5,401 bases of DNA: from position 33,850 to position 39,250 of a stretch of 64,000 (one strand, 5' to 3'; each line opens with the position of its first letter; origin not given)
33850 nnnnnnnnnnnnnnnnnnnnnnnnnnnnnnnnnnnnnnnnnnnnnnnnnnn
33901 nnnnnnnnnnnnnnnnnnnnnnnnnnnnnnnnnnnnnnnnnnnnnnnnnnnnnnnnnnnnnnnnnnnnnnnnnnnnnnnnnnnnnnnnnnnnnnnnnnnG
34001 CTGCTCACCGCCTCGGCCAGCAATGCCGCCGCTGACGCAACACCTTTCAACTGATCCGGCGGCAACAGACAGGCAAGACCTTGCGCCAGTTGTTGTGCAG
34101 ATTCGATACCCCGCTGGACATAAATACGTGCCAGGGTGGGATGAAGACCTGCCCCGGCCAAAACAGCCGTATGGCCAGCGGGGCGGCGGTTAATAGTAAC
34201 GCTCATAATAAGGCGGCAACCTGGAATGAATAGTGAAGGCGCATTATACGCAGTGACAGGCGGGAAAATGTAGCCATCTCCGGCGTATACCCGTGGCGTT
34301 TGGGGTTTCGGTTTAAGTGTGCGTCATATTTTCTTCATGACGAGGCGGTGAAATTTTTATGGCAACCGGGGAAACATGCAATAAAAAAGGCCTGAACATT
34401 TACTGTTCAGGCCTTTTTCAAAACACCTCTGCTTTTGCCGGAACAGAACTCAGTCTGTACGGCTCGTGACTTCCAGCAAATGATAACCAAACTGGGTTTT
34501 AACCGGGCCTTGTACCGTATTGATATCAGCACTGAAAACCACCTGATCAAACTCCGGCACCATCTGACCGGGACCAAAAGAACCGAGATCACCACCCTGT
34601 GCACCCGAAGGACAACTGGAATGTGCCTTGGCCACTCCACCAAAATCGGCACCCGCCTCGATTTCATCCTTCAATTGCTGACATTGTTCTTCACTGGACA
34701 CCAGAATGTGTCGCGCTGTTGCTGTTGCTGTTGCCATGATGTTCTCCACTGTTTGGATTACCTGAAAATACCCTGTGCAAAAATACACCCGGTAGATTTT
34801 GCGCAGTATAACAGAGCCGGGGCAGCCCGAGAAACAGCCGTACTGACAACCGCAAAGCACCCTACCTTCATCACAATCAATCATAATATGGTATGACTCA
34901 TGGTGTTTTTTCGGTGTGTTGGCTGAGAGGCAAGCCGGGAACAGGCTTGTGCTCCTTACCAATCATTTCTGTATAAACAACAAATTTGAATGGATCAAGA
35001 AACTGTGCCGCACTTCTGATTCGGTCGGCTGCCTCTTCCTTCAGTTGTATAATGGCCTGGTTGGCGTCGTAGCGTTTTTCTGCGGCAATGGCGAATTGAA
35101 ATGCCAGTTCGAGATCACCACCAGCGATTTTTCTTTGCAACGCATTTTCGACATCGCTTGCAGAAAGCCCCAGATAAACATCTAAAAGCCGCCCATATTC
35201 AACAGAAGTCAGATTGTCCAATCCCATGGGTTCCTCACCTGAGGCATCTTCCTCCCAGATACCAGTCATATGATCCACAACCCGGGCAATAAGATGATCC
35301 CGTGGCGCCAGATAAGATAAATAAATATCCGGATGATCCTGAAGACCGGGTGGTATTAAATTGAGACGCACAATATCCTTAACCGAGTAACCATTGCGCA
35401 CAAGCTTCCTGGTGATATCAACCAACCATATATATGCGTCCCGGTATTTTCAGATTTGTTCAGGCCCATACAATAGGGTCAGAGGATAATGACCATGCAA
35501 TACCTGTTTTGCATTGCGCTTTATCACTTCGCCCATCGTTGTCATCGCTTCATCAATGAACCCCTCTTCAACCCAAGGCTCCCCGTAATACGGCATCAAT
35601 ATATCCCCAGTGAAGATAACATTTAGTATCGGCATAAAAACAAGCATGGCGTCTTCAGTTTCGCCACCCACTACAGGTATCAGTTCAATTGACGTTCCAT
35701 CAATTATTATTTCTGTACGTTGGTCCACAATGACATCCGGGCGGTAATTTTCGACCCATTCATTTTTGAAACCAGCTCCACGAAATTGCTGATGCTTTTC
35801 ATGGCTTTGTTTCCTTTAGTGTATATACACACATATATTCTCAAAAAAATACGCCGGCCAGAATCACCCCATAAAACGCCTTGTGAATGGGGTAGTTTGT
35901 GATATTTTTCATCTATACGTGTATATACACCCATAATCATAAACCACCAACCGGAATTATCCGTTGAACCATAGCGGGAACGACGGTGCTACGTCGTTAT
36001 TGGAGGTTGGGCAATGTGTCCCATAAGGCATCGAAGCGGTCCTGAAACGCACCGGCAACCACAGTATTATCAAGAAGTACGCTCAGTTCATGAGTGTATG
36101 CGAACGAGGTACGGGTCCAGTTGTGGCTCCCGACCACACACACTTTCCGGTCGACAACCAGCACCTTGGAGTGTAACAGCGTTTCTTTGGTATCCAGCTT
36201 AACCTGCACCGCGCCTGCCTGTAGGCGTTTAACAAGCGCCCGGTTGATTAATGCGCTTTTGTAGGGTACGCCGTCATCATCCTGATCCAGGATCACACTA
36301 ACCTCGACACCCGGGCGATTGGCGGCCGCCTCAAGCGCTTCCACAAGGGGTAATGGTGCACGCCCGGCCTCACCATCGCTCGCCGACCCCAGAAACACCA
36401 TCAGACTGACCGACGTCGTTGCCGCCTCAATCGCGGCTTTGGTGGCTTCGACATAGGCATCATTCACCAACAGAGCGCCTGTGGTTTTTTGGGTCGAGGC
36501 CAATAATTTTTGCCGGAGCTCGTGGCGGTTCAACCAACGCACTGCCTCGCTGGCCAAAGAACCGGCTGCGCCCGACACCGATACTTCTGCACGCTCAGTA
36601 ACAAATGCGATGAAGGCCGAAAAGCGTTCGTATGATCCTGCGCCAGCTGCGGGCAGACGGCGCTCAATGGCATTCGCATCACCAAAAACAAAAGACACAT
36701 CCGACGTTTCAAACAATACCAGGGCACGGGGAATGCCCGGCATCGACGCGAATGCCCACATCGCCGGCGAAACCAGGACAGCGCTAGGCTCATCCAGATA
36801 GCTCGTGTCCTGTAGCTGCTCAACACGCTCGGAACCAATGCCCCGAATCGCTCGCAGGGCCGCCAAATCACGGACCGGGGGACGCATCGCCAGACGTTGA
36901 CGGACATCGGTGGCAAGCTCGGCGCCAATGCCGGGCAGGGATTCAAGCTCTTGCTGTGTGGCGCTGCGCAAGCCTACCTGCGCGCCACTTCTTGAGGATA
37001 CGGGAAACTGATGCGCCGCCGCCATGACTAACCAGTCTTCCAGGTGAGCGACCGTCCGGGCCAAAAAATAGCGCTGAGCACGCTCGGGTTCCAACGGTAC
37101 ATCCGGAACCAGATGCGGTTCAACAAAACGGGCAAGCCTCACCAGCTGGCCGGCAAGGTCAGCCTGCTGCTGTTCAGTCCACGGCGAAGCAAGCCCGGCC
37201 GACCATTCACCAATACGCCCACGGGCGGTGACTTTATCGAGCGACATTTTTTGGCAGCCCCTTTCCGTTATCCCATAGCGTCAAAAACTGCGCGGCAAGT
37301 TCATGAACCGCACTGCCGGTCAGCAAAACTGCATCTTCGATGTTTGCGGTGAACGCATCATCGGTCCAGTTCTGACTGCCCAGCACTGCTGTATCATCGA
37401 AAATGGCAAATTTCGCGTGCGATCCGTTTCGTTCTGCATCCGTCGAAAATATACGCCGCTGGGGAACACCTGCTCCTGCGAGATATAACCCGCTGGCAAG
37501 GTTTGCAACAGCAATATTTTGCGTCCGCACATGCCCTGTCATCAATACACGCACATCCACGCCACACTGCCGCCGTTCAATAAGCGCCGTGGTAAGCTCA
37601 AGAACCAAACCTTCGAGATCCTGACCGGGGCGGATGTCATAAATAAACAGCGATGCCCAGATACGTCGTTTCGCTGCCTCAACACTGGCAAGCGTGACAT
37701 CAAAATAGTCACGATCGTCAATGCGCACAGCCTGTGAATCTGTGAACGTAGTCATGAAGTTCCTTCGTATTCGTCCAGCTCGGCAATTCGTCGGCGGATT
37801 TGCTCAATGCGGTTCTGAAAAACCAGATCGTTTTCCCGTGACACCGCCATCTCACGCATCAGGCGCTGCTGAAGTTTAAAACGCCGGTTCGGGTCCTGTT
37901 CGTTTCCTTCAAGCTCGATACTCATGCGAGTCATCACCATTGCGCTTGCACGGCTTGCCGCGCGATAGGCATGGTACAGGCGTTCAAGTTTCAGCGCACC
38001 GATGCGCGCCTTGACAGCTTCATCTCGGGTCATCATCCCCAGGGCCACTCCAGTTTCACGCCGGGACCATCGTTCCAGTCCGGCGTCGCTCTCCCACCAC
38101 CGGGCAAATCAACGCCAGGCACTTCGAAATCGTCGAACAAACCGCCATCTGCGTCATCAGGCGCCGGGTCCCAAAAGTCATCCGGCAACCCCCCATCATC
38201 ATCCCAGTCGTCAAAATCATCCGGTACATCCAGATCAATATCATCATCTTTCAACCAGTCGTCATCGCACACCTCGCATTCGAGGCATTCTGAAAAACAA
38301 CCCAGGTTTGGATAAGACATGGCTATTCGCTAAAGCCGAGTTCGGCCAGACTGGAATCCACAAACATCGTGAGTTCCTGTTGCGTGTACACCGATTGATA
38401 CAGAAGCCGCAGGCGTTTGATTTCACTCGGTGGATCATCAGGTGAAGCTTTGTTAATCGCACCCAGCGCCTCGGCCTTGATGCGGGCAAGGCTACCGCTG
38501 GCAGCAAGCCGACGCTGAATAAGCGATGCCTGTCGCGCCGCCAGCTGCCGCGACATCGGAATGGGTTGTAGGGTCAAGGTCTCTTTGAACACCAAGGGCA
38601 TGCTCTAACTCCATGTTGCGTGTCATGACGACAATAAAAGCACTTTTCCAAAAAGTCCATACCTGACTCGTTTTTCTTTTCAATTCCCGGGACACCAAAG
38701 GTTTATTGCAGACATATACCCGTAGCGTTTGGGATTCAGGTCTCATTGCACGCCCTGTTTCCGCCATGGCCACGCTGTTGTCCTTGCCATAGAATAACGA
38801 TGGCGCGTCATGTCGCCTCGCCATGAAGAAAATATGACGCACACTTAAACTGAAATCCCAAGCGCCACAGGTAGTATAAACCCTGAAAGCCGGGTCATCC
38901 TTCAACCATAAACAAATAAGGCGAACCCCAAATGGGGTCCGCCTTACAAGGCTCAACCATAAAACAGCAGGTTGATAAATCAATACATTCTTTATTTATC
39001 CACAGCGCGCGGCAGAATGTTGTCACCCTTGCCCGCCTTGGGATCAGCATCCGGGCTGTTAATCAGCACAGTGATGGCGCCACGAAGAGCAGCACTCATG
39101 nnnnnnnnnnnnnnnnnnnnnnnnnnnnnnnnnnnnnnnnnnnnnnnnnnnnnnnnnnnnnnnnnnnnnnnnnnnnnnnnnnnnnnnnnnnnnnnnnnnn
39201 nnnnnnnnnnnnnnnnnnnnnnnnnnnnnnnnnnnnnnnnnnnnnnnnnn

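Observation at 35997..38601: GC-rich five-gene operon: split two-HKD PLD-family enzyme with inserted helix-hairpin-helix module, plus a Cys4 poly-acidic DD[FW]-repeat protein and two small proteins (candidate nuclease toxin/immunity or defense module)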

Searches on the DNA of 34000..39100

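Call 92: search_rna_families(source=window, start=34000, end=39100, threshold=evalue, max_evalue=1)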
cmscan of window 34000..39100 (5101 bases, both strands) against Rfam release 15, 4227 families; matches with E-value up to 1: 5.
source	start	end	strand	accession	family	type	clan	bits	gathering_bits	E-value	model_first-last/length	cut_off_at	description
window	34381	34485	-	RF00506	Thr_leader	Cis-reg; leader;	-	34.9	55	0.00075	1-118/118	no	Threonine operon leader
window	34357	34421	+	RF00506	Thr_leader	Cis-reg; leader;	-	33.7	55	0.0014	1-118/118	no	Threonine operon leader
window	34378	34461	-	RF04312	trpB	Cis-reg;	-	29.3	59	0.42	1-107/107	no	trpB ncRNA motif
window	34305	34418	+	RF02728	HrrF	Gene; sRNA;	-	29.2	77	0.037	1-116/116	no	Haemophilus regulatory RNA responsive to iron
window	38907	38998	-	RF00558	L20_leader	Cis-reg; leader;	-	25.2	58.7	0.088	1-127/127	no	Ribosomal protein L20 leader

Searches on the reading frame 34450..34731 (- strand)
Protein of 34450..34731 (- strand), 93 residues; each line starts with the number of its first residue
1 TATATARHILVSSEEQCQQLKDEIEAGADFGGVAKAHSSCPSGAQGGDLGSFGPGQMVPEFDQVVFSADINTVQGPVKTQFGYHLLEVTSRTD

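Call 52: search_protein_families(library=pfam, proteins=[window:34450-34731:-], max_evalue=0.01)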
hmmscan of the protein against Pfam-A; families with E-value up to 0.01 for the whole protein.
window:34450-34731:- (93 aa): 3 families
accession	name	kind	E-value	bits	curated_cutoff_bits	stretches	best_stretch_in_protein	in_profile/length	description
PF13616.12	Rotamase_3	-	3.6e-21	76.3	22.5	1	13-91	36-115/116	PPIC-type PPIASE domain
PF00639.27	Rotamase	-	8.1e-21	75.2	21.7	1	13-89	18-96/97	PPIC-type PPIASE domain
PF13145.12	Rotamase_2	-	8.5e-06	27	27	1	21-92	42-109/121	PPIC-type PPIASE domain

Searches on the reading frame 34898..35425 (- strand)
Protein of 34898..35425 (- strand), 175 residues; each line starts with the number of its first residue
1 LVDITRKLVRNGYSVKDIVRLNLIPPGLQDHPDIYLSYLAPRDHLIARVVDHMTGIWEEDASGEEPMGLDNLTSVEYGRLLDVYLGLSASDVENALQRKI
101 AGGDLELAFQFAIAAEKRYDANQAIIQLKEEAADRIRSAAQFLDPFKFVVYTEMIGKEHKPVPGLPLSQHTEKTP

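Call 52: search_protein_families(library=pfam, proteins=[window:34898-35425:-], max_evalue=0.01)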
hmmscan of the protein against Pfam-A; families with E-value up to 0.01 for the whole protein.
window:34898-35425:- (175 aa): 0 families

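Call 96: search_solved_structures(query=window:34898-35425:-, max_evalue=1)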
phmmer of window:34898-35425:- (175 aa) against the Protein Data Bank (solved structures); distinct sequences matched with E-value up to 1: 2.
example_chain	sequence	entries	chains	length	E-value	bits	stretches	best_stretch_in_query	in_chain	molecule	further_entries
1xg3_A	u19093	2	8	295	0.5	13.7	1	82-150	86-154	Probable methylisocitrate lyase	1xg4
1mum_A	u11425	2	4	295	0.84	13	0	82-150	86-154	2-methylisocitrate lyase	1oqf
